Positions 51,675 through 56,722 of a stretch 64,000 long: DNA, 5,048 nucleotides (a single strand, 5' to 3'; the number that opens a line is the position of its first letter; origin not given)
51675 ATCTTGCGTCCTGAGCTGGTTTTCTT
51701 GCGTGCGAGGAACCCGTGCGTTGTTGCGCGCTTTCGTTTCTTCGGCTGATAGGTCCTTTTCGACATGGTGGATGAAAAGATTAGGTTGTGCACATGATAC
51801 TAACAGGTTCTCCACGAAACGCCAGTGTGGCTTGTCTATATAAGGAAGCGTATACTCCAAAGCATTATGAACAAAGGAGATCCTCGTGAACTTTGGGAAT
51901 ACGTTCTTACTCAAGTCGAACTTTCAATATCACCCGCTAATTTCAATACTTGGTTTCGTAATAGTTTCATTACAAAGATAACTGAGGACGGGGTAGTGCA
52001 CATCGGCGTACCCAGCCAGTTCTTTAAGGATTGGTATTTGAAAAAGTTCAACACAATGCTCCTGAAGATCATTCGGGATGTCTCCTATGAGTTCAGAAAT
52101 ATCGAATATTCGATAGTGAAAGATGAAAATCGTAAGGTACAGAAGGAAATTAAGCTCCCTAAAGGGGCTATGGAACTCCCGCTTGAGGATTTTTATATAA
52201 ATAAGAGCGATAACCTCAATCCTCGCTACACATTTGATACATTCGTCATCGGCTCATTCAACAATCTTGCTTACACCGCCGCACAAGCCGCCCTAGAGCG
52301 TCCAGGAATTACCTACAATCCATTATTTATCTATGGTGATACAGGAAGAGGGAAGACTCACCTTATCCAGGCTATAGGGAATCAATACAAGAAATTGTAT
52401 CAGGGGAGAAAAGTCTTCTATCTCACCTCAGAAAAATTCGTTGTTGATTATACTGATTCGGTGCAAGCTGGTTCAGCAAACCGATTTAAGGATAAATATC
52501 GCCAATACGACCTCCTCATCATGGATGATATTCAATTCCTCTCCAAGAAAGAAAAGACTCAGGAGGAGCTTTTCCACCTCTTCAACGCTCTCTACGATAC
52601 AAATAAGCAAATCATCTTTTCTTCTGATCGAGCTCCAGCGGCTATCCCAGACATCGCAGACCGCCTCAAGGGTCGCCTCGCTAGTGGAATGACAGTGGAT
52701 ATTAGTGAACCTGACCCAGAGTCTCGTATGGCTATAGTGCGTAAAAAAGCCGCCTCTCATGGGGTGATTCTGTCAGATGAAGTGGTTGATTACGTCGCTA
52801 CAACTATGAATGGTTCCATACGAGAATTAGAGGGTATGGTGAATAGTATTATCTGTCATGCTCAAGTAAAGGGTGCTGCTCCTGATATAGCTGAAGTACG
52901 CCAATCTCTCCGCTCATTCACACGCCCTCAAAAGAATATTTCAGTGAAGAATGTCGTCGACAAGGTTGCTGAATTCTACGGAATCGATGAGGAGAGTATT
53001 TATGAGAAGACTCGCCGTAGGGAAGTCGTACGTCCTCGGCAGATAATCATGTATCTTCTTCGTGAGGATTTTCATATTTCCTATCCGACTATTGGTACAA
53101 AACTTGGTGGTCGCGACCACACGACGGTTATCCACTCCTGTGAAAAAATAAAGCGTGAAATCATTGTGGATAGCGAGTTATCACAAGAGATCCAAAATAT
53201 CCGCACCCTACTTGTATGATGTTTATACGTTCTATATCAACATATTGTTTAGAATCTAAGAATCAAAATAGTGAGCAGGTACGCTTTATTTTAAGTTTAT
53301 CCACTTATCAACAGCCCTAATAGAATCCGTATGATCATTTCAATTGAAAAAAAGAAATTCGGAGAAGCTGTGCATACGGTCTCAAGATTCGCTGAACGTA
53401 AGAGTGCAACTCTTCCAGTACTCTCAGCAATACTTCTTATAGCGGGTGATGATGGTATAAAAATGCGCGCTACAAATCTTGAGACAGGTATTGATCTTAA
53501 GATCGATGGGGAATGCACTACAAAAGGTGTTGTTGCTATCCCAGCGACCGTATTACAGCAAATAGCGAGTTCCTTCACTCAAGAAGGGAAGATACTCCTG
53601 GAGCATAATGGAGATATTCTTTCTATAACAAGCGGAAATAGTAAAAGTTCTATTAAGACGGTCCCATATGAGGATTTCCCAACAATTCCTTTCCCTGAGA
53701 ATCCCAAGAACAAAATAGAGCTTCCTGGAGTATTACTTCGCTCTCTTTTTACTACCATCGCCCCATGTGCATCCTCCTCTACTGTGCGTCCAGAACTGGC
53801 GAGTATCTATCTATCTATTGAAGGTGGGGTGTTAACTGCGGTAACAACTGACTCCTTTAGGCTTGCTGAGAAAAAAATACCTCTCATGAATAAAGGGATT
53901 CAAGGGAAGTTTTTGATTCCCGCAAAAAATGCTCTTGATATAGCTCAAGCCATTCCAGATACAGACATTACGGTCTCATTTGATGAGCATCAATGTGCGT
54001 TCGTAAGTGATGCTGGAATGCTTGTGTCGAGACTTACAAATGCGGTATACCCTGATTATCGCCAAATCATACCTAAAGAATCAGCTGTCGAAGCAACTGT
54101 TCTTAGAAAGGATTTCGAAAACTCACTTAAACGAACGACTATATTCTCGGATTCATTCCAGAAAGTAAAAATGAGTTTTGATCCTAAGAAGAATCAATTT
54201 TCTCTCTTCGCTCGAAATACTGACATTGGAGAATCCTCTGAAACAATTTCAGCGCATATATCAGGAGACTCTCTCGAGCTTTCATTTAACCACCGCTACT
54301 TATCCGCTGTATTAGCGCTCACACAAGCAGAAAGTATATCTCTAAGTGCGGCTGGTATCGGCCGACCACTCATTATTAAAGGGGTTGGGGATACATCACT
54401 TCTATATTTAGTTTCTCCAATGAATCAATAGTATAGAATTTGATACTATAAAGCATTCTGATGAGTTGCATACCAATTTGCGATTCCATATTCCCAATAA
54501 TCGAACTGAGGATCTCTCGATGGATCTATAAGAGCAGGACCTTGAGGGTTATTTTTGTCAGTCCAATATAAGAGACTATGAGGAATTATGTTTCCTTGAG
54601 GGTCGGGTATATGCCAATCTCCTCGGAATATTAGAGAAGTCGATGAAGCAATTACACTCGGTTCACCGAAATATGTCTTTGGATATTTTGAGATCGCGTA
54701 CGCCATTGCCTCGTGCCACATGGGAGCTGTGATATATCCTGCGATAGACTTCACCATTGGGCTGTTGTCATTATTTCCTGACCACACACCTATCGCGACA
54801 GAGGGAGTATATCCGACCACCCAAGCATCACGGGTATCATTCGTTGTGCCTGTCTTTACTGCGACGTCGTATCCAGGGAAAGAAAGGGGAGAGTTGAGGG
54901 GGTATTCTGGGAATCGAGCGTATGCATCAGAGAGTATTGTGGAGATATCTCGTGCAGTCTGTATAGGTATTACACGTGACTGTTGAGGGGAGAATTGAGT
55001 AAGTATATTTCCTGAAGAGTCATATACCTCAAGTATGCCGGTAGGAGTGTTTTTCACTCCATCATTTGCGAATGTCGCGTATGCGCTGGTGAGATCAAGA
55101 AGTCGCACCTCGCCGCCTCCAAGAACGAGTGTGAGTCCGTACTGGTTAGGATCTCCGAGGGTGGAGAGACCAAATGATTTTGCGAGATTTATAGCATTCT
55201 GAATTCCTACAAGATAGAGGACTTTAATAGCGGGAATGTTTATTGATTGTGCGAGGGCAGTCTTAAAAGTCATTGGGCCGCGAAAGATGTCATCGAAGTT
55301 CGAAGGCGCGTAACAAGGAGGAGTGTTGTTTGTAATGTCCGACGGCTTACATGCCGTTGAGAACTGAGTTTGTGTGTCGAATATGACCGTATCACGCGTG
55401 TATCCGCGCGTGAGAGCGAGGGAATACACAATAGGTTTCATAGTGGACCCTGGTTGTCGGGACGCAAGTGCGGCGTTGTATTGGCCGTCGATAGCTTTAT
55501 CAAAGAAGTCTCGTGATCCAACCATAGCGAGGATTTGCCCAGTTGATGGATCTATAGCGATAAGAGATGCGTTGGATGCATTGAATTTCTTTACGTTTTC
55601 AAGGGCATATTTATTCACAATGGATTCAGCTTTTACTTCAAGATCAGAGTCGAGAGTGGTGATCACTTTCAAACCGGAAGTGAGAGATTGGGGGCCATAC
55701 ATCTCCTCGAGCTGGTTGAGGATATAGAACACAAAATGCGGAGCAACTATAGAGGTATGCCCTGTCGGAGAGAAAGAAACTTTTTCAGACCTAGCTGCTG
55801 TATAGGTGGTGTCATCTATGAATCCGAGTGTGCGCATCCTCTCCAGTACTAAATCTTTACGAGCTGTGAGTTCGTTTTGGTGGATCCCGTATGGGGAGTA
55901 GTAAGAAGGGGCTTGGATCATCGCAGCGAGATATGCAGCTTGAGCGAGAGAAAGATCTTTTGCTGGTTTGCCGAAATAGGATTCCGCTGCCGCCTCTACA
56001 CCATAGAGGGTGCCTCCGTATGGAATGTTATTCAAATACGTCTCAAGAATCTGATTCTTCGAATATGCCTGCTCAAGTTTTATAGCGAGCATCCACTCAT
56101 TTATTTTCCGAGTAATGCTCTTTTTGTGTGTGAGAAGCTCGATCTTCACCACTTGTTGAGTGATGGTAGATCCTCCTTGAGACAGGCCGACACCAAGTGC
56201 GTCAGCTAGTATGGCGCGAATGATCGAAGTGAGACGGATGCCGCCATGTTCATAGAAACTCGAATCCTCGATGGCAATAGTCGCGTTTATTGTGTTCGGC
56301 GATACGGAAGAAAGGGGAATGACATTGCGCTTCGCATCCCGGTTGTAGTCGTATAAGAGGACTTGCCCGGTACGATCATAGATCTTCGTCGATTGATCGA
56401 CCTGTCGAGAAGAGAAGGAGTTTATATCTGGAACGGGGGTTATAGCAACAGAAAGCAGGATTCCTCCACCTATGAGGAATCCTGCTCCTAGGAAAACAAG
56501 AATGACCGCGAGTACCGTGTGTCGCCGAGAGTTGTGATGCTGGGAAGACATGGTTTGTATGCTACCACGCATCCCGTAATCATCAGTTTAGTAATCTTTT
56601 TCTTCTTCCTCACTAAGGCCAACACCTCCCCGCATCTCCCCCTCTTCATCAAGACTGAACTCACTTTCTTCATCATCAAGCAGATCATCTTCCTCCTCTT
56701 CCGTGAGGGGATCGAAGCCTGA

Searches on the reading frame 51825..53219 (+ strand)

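Call 51: search_protein_families(library=pfam, proteins=[window:51825-53219:+], max_evalue=0.001)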
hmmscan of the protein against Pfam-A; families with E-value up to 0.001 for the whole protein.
window:51825-53219:+ (464 aa): 9 families
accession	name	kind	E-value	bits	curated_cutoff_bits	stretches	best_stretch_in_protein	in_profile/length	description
PF00308.24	Bac_DnaA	-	8.8e-63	211.7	23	1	131-292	1-162/162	Bacterial DnaA ATPAse domain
PF08299.17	Bac_DnaA_C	-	1.7e-26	92.5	31.5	1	375-442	2-69/69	Bacterial dnaA protein helix-turn-helix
PF01695.23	IstB_IS21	-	9.7e-13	48.6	24.1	1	98-266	42-192/238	IstB-like ATP binding protein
PF11638.13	DnaA_N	-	1.8e-11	44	24.6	1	22-83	2-63/65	DnaA N-terminal domain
PF13401.12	AAA_22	-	1.7e-05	25.5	27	0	166-194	7-33/130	AAA domain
PF01637.24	ATPase_2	-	4e-05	24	33.2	1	163-274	19-123/225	ATPase domain predominantly from Archaea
PF00004.35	AAA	-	4.5e-05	24.3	21.2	1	168-265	2-106/131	ATPase family associated with various cellular activities (AAA)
PF13173.12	AAA_14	-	7.5e-05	23.2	27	1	165-286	3-116/129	AAA domain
PF00910.28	RNA_helicase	-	0.00019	22.3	21.5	1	168-261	2-79/105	RNA helicase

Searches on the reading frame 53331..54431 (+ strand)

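Call 51: search_protein_families(library=pfam, proteins=[window:53331-54431:+], max_evalue=0.001)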
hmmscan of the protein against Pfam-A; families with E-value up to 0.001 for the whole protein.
window:53331-54431:+ (366 aa): 3 families
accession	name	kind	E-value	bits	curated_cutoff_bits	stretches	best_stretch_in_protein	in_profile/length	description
PF00712.24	DNA_pol3_beta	-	6.1e-27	94.6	24.4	2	1-120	1-120/120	DNA polymerase III beta subunit, N-terminal domain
PF02768.20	DNA_pol3_beta_3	-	3.9e-20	72.3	27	1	244-364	1-120/121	DNA polymerase III beta subunit, C-terminal domain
PF02767.21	DNA_pol3_beta_2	-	4.6e-15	56.4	27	1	132-242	3-116/116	DNA polymerase III beta subunit, central domain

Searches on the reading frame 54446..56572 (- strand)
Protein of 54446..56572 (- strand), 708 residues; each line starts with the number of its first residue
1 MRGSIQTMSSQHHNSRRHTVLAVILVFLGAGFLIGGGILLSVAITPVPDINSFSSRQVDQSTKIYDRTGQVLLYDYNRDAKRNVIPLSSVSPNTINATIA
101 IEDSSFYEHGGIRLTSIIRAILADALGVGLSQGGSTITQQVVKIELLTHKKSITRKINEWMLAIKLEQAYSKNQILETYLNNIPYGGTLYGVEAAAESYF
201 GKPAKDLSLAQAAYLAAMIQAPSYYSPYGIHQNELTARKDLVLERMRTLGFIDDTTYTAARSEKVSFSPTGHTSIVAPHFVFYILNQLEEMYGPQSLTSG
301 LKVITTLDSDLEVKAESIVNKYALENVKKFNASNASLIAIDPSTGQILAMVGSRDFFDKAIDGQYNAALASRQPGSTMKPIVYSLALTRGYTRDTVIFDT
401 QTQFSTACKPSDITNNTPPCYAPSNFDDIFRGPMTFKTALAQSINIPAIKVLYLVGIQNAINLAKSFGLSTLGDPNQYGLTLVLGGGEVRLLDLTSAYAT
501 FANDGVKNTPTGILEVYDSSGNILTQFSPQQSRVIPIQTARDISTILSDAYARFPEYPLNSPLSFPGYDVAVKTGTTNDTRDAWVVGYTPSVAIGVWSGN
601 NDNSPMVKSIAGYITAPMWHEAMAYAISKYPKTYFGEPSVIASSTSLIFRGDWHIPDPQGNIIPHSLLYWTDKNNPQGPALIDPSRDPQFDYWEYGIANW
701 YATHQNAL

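Call 51: search_protein_families(library=pfam, proteins=[window:54446-56572:-], max_evalue=0.001)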
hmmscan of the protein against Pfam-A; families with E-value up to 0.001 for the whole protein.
window:54446-56572:- (708 aa): 2 families
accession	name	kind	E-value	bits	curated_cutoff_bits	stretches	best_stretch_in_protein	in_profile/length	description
PF00912.28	Transgly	-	1.1e-61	207.8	27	1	75-246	7-177/178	Transglycosylase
PF00905.27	Transpeptidase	-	1.6e-23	83.8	22.1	1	336-591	2-267/299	Penicillin binding protein transpeptidase domain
